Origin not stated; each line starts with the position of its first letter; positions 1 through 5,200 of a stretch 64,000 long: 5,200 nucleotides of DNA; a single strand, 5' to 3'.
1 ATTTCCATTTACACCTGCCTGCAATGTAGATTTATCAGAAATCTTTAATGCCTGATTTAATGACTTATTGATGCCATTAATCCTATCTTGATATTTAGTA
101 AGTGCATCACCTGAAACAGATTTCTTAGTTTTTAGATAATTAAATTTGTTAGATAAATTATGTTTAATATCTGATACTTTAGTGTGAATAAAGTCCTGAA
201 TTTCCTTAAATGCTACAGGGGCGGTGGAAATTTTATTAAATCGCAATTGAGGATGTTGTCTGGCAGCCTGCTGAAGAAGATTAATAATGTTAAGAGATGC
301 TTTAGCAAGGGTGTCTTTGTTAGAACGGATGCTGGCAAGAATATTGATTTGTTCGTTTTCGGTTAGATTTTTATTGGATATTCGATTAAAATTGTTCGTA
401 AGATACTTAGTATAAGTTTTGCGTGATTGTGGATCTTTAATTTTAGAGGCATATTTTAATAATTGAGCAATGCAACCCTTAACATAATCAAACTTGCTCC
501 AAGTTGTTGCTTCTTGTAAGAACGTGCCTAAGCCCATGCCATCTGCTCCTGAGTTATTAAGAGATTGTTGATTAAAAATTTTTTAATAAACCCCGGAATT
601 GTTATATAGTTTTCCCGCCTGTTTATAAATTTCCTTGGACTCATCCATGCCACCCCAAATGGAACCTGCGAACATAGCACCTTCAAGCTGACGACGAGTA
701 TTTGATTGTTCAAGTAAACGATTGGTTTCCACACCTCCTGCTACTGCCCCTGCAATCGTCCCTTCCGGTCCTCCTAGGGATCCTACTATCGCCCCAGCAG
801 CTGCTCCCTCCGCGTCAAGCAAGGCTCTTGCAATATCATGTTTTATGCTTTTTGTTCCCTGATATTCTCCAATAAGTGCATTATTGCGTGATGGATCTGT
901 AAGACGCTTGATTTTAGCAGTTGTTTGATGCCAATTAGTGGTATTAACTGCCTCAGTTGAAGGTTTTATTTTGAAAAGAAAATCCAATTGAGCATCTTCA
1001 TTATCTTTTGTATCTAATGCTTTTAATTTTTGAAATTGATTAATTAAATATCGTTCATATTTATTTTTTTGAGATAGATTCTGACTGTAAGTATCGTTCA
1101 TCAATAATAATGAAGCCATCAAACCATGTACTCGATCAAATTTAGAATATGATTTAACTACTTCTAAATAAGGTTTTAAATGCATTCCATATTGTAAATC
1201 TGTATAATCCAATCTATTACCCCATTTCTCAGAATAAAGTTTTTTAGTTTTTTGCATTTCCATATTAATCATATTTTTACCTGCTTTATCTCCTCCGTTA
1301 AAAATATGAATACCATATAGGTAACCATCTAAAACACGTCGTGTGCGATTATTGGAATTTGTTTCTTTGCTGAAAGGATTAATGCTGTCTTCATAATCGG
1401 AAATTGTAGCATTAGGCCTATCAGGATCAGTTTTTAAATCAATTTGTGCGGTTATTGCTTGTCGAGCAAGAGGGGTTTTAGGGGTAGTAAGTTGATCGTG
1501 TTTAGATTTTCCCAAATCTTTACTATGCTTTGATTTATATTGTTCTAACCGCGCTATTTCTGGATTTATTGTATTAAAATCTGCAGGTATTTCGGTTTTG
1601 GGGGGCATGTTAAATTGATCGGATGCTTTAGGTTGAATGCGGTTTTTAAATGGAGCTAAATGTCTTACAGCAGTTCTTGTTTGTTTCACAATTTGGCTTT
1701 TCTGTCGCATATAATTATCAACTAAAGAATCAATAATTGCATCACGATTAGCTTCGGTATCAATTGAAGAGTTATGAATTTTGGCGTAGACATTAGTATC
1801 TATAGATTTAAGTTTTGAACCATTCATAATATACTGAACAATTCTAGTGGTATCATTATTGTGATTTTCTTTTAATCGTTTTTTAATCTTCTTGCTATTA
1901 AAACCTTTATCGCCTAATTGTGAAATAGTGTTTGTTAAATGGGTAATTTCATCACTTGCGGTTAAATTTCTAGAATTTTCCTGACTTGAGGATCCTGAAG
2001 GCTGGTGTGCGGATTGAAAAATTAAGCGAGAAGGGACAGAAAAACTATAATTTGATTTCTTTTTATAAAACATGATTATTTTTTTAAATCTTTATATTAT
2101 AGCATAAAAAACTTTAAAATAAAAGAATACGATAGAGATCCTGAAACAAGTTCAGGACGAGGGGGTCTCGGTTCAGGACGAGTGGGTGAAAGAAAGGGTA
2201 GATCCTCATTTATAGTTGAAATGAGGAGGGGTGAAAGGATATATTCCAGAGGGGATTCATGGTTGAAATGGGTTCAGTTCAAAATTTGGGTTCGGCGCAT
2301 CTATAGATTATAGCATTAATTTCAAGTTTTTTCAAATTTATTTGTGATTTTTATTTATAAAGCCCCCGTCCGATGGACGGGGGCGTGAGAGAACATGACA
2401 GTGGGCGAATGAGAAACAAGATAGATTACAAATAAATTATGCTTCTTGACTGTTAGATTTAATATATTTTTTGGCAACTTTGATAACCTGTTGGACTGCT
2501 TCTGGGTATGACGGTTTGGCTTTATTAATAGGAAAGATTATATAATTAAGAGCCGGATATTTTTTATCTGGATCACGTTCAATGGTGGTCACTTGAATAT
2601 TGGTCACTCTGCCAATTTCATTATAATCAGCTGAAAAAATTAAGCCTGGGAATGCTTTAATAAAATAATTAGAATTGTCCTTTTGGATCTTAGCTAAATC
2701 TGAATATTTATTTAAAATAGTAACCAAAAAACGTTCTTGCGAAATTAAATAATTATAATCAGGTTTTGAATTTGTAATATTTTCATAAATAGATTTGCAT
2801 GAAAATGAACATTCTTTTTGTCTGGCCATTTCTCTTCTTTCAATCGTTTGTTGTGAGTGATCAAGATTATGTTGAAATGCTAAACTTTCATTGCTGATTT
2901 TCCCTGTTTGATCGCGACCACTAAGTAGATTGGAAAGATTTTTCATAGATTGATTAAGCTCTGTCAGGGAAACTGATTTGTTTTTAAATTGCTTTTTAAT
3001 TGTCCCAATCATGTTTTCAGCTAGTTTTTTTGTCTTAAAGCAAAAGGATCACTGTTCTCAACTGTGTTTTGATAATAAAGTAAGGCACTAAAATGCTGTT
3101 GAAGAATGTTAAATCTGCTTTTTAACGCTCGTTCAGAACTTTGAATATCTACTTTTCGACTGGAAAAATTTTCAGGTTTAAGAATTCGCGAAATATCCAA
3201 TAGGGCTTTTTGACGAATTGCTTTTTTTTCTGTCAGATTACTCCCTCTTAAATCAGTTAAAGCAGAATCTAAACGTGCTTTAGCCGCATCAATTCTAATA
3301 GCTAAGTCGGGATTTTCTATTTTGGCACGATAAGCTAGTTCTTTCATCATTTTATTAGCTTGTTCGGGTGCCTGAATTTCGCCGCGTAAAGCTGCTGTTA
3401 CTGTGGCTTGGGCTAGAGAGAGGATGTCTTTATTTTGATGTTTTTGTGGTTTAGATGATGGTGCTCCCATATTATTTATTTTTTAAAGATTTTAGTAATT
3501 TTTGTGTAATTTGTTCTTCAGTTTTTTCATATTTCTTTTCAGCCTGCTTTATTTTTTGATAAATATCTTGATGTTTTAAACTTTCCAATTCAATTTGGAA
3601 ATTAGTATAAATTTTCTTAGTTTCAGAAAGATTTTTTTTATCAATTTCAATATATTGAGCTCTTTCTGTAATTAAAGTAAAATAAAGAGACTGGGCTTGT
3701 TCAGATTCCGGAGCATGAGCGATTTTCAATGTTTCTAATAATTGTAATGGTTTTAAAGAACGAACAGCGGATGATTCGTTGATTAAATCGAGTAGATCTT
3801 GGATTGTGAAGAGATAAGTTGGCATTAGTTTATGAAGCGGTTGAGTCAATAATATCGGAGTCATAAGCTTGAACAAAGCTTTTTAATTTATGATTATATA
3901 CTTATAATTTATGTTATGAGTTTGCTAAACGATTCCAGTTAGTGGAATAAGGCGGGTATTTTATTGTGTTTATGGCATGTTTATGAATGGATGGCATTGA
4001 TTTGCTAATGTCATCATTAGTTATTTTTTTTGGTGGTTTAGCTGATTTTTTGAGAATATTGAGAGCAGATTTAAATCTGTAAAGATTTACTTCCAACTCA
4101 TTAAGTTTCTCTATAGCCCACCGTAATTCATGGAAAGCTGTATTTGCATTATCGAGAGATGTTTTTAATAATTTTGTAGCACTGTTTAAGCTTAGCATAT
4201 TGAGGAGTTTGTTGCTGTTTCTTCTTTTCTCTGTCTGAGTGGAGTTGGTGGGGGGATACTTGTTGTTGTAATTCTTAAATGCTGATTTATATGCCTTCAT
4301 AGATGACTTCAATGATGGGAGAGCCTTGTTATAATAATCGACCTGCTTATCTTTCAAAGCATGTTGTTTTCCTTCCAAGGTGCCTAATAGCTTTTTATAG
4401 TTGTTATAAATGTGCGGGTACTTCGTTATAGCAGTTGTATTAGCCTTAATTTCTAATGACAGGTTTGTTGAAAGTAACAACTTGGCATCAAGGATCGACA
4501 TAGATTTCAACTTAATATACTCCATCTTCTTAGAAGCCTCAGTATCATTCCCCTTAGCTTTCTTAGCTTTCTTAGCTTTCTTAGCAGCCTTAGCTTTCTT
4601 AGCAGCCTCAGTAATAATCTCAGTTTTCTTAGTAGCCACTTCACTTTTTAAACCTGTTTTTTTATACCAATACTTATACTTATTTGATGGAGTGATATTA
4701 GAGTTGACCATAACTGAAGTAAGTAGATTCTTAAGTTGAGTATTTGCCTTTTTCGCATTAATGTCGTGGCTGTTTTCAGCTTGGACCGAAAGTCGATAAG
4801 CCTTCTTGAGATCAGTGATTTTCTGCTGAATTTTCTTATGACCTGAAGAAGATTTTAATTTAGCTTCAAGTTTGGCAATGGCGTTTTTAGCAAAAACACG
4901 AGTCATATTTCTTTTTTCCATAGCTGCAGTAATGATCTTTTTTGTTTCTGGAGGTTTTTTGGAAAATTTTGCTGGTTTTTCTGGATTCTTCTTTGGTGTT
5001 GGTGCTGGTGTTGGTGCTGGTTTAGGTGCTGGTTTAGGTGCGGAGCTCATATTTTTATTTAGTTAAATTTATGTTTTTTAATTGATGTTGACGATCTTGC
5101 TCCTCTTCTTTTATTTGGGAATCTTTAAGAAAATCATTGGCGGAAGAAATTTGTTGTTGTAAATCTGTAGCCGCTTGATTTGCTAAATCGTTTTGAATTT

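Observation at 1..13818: ORFan island built from repeated 'small helical protein + larger signal-less protein' units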

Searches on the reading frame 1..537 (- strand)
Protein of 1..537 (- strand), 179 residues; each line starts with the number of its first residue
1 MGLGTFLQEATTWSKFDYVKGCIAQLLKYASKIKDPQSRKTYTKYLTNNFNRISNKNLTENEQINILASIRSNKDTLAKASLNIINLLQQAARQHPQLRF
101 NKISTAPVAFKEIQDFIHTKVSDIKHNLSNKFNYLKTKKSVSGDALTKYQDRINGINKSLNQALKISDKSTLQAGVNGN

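Call 4: search_protein_families(library=pfam, max_evalue=0.1, proteins=[window:1-537:-])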
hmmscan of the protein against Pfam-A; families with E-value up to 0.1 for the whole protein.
window:1-537:- (179 aa): 4 families
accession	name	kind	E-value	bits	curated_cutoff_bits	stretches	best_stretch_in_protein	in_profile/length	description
PF20263.4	LYRM2-like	-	0.0065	17.4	26.8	1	25-80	4-58/85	LYR motif-containing protein 2-like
PF07299.16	EF-G-binding_N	-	0.036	15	27.1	1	16-77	7-66/83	Elongation factor G-binding protein, N-terminal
PF21126.3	KATNA1_MIT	-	0.074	13.2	23.1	0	18-43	23-48/64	Katanin p60 subunit A1, MIT domain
PF02984.24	Cyclin_C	-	0.077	13.5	22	0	16-55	76-115/119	Cyclin, C-terminal domain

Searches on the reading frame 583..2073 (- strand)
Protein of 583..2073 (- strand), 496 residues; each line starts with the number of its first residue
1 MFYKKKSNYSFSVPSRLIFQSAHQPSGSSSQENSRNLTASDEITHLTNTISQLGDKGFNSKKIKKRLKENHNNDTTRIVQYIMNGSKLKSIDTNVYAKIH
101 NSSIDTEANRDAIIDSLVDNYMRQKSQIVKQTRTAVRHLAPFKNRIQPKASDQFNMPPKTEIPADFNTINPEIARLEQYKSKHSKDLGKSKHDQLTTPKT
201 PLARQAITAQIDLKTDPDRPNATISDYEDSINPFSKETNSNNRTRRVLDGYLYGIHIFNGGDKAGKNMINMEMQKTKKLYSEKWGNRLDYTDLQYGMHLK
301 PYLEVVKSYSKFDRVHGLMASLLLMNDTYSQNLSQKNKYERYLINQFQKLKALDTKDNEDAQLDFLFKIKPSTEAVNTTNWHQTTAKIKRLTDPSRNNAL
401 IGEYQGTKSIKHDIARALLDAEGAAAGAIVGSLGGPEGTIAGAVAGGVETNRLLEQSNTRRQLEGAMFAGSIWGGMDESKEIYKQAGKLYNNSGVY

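Call 3: search_protein_families(library=pfam, max_evalue=0.1, proteins=[window:583-2073:-])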
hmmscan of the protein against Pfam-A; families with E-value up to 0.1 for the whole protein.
window:583-2073:- (496 aa): 1 family
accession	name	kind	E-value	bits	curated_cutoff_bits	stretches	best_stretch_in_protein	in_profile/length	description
PF14090.12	HTH_39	-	0.024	14.9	21.3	1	34-84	18-68/70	Winged helix-turn-helix domain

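Call 7: find_encoding_contigs(protein=window:583-2073:-, flank=10000, max_places=10)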
Protein window:583-2073:- (496 aa): no gene with exactly this product is on record in the collection.

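Call 8: list_cluster_members(proteins=[window:583-2073:-, window:2437-3012:-, window:3021-3470:-, window:3472-3876:-, window:3914-5050:-, window:5055-5378:-, window:5379-6002:-, window:7548-11954:-, window:11959-12297:-, window:13513-13818:-])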
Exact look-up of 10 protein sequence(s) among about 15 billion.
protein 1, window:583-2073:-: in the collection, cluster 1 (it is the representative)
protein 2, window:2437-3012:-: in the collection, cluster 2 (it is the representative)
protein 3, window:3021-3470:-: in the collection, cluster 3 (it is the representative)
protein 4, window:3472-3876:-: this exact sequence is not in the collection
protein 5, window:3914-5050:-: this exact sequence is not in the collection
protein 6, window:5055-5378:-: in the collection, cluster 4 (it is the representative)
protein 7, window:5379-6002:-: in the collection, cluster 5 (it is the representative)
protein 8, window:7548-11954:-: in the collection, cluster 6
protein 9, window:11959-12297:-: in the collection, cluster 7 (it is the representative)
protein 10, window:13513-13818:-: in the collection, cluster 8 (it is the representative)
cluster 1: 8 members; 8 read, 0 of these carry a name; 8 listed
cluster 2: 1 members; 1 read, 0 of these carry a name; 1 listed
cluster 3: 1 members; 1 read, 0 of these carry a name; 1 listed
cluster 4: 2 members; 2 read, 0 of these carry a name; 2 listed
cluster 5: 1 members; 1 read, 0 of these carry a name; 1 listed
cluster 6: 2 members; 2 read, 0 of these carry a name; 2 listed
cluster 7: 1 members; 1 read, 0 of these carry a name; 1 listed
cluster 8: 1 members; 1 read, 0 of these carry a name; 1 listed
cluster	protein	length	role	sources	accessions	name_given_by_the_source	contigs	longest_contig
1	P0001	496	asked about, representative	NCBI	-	-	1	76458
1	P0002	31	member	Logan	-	-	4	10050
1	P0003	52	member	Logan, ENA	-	-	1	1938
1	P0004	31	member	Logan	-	-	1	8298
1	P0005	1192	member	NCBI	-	-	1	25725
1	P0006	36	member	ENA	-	-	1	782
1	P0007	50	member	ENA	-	-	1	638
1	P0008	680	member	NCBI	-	-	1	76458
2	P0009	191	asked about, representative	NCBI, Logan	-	-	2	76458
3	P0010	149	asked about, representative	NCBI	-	-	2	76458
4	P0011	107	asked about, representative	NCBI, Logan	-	-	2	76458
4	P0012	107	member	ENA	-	-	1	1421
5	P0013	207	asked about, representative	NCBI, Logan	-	-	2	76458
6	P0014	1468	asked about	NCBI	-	-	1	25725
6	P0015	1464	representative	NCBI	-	-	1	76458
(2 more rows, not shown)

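Call 24: find_encoding_contigs(protein=P0012, flank=10000)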
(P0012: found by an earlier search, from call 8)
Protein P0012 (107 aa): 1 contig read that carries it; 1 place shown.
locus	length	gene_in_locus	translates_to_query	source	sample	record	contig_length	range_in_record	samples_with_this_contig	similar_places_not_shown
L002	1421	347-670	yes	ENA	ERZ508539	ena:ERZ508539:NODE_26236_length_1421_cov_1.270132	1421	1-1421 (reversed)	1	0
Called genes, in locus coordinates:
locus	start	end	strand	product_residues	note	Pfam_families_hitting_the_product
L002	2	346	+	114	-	?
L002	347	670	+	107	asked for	-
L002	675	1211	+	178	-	-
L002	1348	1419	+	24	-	?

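Call 28: find_encoding_contigs(protein=P0015, flank=10000)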
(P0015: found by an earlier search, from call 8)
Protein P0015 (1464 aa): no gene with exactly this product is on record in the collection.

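Call 31: search_protein_families(library=pfam, max_evalue=1, proteins=[P0005])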
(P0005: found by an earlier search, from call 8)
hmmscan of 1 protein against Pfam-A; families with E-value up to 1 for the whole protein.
P0005 (1192 aa): 5 families
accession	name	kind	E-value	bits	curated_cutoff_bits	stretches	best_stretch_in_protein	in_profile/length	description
PF08239.17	SH3_3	-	0.02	15.5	27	1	814-832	35-54/54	Bacterial SH3 domain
PF14090.12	HTH_39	-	0.064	13.6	21.3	1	34-84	18-68/70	Winged helix-turn-helix domain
PF20263.4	LYRM2-like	-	0.09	13.7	26.8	1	537-592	4-58/85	LYR motif-containing protein 2-like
PF07299.16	EF-G-binding_N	-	0.099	13.6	27.1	1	528-588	7-65/83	Elongation factor G-binding protein, N-terminal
PF19063.5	DUF5759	-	0.63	10.4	25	1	848-875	10-37/71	Family of unknown function (DUF5759)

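Call 32: search_solved_structures(query=P0005, max_evalue=1)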
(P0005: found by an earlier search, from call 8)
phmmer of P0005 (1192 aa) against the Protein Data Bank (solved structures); distinct sequences matched with E-value up to 1: 0.

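Call 36: search_protein_families(library=phrogs, max_evalue=0.01, proteins=[P0005])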
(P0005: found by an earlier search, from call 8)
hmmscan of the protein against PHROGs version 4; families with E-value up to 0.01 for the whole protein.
P0005 (1192 aa): 0 families

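Call 122: search_protein_families(library=padloc, max_evalue=0.01, proteins=[P0005])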
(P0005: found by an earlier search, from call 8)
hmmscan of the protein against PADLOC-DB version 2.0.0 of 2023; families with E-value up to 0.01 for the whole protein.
P0005 (1192 aa): 0 families

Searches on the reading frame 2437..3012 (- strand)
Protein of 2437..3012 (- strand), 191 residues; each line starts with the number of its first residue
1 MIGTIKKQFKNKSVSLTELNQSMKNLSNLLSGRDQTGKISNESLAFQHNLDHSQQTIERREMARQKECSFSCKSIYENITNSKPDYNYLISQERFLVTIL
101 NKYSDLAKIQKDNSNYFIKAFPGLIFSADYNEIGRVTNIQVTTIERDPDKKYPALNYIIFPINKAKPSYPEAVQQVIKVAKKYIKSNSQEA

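Call 3: search_protein_families(library=pfam, max_evalue=0.1, proteins=[window:2437-3012:-])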
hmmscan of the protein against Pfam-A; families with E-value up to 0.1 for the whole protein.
window:2437-3012:- (191 aa): 1 family
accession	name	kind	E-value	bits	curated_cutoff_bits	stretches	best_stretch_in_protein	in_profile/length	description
PF08479.16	POTRA_2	-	0.081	13.2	24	0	6-31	23-48/76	POTRA domain, ShlB-type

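Call 10: find_encoding_contigs(protein=window:2437-3012:-, flank=10000, max_places=10)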
Protein window:2437-3012:- (191 aa): 1 contig read that carries it; 1 place shown.
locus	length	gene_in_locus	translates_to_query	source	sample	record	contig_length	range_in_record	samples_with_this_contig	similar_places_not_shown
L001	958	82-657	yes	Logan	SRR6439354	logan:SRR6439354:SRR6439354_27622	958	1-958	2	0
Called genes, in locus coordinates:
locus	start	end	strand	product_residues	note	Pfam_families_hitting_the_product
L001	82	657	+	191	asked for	-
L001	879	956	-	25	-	?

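Call 31: search_protein_families(library=pfam, max_evalue=1, proteins=[P0005])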
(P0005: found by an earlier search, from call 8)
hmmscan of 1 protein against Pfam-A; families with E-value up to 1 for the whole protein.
P0005 (1192 aa): 5 families
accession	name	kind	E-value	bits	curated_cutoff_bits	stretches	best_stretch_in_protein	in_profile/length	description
PF08239.17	SH3_3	-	0.02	15.5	27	1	814-832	35-54/54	Bacterial SH3 domain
PF14090.12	HTH_39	-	0.064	13.6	21.3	1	34-84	18-68/70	Winged helix-turn-helix domain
PF20263.4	LYRM2-like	-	0.09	13.7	26.8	1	537-592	4-58/85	LYR motif-containing protein 2-like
PF07299.16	EF-G-binding_N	-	0.099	13.6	27.1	1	528-588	7-65/83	Elongation factor G-binding protein, N-terminal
PF19063.5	DUF5759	-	0.63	10.4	25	1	848-875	10-37/71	Family of unknown function (DUF5759)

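Call 36: search_protein_families(library=phrogs, max_evalue=0.01, proteins=[P0005, window:2437-3012:-])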
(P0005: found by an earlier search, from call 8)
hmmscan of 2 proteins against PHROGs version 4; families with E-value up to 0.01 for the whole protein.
P0005 (1192 aa): 0 families

window:2437-3012:- (191 aa): 0 families

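Call 122: search_protein_families(library=padloc, max_evalue=0.01, proteins=[window:2437-3012:-, P0005])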
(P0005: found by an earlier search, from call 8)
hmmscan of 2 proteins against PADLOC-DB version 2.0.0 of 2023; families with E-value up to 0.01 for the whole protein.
window:2437-3012:- (191 aa): 0 families

P0005 (1192 aa): 0 families

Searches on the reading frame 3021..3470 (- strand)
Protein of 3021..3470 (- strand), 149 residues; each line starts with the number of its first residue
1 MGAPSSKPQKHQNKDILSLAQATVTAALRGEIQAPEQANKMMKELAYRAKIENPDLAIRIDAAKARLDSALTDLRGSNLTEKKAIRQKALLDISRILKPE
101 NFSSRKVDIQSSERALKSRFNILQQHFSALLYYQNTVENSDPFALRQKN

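Call 3: search_protein_families(library=pfam, max_evalue=0.1, proteins=[window:3021-3470:-])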
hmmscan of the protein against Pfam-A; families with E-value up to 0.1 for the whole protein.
window:3021-3470:- (149 aa): 0 families

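Call 31: search_protein_families(library=pfam, max_evalue=1, proteins=[P0005])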
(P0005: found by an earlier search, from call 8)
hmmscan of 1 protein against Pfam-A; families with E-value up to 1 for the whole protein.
P0005 (1192 aa): 5 families
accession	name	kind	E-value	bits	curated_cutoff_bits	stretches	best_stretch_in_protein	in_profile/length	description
PF08239.17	SH3_3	-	0.02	15.5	27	1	814-832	35-54/54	Bacterial SH3 domain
PF14090.12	HTH_39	-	0.064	13.6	21.3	1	34-84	18-68/70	Winged helix-turn-helix domain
PF20263.4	LYRM2-like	-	0.09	13.7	26.8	1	537-592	4-58/85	LYR motif-containing protein 2-like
PF07299.16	EF-G-binding_N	-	0.099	13.6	27.1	1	528-588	7-65/83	Elongation factor G-binding protein, N-terminal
PF19063.5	DUF5759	-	0.63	10.4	25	1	848-875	10-37/71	Family of unknown function (DUF5759)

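Call 36: search_protein_families(library=phrogs, max_evalue=0.01, proteins=[P0005, window:3021-3470:-])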
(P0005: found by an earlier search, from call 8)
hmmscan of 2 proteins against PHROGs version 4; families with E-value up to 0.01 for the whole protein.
P0005 (1192 aa): 0 families

window:3021-3470:- (149 aa): 0 families

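Call 122: search_protein_families(library=padloc, max_evalue=0.01, proteins=[window:3021-3470:-, P0005])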
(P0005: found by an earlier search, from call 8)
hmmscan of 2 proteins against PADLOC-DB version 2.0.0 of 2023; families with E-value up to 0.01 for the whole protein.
window:3021-3470:- (149 aa): 0 families

P0005 (1192 aa): 0 families

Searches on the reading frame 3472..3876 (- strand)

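Call 3: search_protein_families(library=pfam, max_evalue=0.1, proteins=[window:3472-3876:-])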
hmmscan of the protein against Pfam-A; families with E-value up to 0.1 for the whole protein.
window:3472-3876:- (134 aa): 0 families

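Call 31: search_protein_families(library=pfam, max_evalue=1, proteins=[P0005])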
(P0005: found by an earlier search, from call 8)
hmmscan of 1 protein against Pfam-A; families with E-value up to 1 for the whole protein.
P0005 (1192 aa): 5 families
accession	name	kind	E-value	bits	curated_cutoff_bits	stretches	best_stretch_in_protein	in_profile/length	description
PF08239.17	SH3_3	-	0.02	15.5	27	1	814-832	35-54/54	Bacterial SH3 domain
PF14090.12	HTH_39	-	0.064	13.6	21.3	1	34-84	18-68/70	Winged helix-turn-helix domain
PF20263.4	LYRM2-like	-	0.09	13.7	26.8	1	537-592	4-58/85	LYR motif-containing protein 2-like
PF07299.16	EF-G-binding_N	-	0.099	13.6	27.1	1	528-588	7-65/83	Elongation factor G-binding protein, N-terminal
PF19063.5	DUF5759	-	0.63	10.4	25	1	848-875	10-37/71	Family of unknown function (DUF5759)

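Call 36: search_protein_families(library=phrogs, max_evalue=0.01, proteins=[P0005, window:3472-3876:-])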
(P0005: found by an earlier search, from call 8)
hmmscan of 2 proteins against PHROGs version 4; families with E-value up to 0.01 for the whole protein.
P0005 (1192 aa): 0 families

window:3472-3876:- (134 aa): 0 families

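Call 122: search_protein_families(library=padloc, max_evalue=0.01, proteins=[P0005])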
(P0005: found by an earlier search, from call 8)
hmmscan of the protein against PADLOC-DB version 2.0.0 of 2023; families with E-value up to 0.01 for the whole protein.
P0005 (1192 aa): 0 families

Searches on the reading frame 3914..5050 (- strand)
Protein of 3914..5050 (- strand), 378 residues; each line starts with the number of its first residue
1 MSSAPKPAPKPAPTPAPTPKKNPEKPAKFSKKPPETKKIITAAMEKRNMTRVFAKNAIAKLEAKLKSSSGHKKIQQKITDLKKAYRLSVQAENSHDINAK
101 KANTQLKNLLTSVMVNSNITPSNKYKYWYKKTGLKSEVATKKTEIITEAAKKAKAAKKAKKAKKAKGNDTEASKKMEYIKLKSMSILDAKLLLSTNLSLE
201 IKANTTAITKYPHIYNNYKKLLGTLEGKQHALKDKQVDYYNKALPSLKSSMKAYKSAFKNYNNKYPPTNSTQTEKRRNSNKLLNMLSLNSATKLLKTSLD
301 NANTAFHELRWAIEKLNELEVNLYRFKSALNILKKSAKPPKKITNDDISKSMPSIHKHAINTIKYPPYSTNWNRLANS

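Call 3: search_protein_families(library=pfam, max_evalue=0.1, proteins=[window:3914-5050:-])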
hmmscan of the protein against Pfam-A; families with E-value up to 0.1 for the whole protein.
window:3914-5050:- (378 aa): 1 family
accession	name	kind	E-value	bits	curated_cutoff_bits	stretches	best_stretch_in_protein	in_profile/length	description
PF06924.17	DUF1281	-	0.058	13.4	27.3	0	70-223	18-174/177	Protein of unknown function (DUF1281)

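Call 31: search_protein_families(library=pfam, max_evalue=1, proteins=[P0005])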
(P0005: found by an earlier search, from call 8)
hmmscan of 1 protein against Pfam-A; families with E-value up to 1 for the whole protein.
P0005 (1192 aa): 5 families
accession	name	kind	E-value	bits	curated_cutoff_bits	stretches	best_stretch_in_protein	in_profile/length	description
PF08239.17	SH3_3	-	0.02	15.5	27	1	814-832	35-54/54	Bacterial SH3 domain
PF14090.12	HTH_39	-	0.064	13.6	21.3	1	34-84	18-68/70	Winged helix-turn-helix domain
PF20263.4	LYRM2-like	-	0.09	13.7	26.8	1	537-592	4-58/85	LYR motif-containing protein 2-like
PF07299.16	EF-G-binding_N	-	0.099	13.6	27.1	1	528-588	7-65/83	Elongation factor G-binding protein, N-terminal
PF19063.5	DUF5759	-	0.63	10.4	25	1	848-875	10-37/71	Family of unknown function (DUF5759)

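Call 36: search_protein_families(library=phrogs, max_evalue=0.01, proteins=[P0005, window:3914-5050:-])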
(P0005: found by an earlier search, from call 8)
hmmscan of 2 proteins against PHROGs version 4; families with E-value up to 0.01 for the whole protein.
P0005 (1192 aa): 0 families

window:3914-5050:- (378 aa): 0 families

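Call 122: search_protein_families(library=padloc, max_evalue=0.01, proteins=[window:3914-5050:-, P0005])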
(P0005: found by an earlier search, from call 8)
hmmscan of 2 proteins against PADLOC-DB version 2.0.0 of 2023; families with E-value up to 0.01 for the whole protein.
window:3914-5050:- (378 aa): 0 families

P0005 (1192 aa): 0 families
